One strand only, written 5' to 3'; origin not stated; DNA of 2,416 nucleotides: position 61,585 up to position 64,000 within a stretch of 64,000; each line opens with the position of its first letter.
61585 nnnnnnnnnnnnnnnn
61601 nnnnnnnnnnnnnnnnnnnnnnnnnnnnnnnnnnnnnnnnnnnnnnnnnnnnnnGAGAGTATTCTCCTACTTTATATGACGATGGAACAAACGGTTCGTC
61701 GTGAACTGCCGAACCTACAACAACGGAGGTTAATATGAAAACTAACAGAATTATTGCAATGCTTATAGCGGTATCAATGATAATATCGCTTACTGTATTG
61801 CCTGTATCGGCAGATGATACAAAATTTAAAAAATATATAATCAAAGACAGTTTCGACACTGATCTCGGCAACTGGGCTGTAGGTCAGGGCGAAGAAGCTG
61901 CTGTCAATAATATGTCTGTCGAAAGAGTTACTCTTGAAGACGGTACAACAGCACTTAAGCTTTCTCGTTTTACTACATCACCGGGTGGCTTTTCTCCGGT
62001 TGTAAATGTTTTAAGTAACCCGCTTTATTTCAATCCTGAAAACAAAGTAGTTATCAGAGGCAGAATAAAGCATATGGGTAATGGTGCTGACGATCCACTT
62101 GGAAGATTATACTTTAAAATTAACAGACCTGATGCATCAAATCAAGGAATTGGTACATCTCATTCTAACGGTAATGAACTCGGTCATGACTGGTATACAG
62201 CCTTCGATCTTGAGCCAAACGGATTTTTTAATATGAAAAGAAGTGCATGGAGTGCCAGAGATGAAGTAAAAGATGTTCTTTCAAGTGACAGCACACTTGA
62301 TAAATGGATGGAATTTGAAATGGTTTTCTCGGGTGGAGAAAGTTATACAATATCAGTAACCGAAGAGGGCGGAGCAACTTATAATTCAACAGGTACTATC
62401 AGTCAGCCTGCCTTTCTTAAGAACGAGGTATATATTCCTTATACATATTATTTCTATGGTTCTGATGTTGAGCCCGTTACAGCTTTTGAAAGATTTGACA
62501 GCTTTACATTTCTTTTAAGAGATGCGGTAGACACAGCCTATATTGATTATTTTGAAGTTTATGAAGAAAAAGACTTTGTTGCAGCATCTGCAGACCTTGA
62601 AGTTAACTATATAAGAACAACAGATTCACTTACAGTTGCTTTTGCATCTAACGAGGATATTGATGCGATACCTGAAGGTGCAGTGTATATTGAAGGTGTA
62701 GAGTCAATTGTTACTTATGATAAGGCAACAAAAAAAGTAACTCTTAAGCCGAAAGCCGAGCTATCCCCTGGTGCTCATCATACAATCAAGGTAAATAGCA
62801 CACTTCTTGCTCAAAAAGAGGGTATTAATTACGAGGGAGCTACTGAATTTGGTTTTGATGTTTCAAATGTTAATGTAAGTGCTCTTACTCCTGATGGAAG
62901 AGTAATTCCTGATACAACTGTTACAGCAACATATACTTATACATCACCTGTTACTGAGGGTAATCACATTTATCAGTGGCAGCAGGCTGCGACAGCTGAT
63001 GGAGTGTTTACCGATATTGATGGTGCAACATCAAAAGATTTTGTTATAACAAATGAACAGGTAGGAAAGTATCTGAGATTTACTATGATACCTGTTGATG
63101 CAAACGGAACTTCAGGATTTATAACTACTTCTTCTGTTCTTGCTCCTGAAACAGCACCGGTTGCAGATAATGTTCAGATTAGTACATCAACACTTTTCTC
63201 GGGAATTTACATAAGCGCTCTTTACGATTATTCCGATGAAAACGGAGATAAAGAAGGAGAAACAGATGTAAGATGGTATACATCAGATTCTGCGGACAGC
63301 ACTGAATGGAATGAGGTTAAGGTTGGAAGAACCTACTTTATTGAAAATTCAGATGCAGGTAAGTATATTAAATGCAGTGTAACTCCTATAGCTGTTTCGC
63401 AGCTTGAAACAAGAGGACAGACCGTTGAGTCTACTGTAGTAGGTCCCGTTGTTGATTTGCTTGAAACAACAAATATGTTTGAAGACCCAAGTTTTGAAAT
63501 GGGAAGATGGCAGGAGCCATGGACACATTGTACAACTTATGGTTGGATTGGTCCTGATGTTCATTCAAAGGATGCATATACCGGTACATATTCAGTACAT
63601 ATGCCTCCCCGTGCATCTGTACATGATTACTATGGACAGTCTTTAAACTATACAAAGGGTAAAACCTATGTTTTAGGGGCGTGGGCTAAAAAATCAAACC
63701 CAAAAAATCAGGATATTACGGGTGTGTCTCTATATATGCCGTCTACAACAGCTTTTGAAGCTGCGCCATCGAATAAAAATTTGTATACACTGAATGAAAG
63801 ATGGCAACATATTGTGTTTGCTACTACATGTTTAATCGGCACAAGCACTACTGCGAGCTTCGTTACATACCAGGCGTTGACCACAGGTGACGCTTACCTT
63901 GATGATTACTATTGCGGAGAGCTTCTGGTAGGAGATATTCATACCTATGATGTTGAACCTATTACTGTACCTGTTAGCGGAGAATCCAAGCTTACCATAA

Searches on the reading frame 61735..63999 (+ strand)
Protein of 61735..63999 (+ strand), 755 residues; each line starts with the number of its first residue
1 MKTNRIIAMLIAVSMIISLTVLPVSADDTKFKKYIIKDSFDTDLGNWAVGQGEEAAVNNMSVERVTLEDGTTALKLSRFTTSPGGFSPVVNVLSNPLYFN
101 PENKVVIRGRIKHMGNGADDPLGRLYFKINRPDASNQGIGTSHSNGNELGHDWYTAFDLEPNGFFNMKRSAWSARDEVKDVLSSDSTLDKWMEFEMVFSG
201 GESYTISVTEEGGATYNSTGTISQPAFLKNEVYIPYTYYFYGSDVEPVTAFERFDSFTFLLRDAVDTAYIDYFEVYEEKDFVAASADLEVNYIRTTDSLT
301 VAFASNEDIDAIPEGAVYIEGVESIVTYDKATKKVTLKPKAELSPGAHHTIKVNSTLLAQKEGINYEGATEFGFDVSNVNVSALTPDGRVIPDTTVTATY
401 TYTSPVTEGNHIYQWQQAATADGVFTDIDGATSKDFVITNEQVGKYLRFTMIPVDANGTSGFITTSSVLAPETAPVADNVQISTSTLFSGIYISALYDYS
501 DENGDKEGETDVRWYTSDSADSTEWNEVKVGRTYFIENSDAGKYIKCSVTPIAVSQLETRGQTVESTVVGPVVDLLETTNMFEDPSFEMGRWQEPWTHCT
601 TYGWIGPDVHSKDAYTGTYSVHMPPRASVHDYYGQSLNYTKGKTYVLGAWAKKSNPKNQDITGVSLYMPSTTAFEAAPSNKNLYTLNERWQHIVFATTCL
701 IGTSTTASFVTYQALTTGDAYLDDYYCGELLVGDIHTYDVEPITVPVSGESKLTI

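Call 9: search_protein_families(library=pfam, proteins=[window:61735-63999:+], max_evalue=0.01)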
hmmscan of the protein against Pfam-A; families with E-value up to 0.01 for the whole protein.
window:61735-63999:+ (755 aa): 3 families
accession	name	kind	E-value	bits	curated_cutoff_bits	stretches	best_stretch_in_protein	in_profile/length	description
PF23197.1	IG_AIR9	-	3e-14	53.1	27.5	2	382-463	3-82/87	AIR9 A9 domain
PF02018.23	CBM_4_9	-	0.00045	21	25.9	1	581-662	3-82/136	Carbohydrate binding domain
PF13205.12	Big_5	-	0.0059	17.8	23.6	1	294-374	20-103/105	Bacterial Ig-like domain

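Call 15: search_protein_families(library=ncbifam, proteins=[window:61735-63999:+], max_evalue=0.01)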
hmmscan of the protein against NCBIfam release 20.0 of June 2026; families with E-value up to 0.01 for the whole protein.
window:61735-63999:+ (755 aa): 1 family
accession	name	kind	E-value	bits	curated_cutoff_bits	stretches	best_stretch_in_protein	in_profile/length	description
NF040485.1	ZirU_fam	subfamily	6.4e-13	49.3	100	2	325-443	77-201/210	ZirU family protein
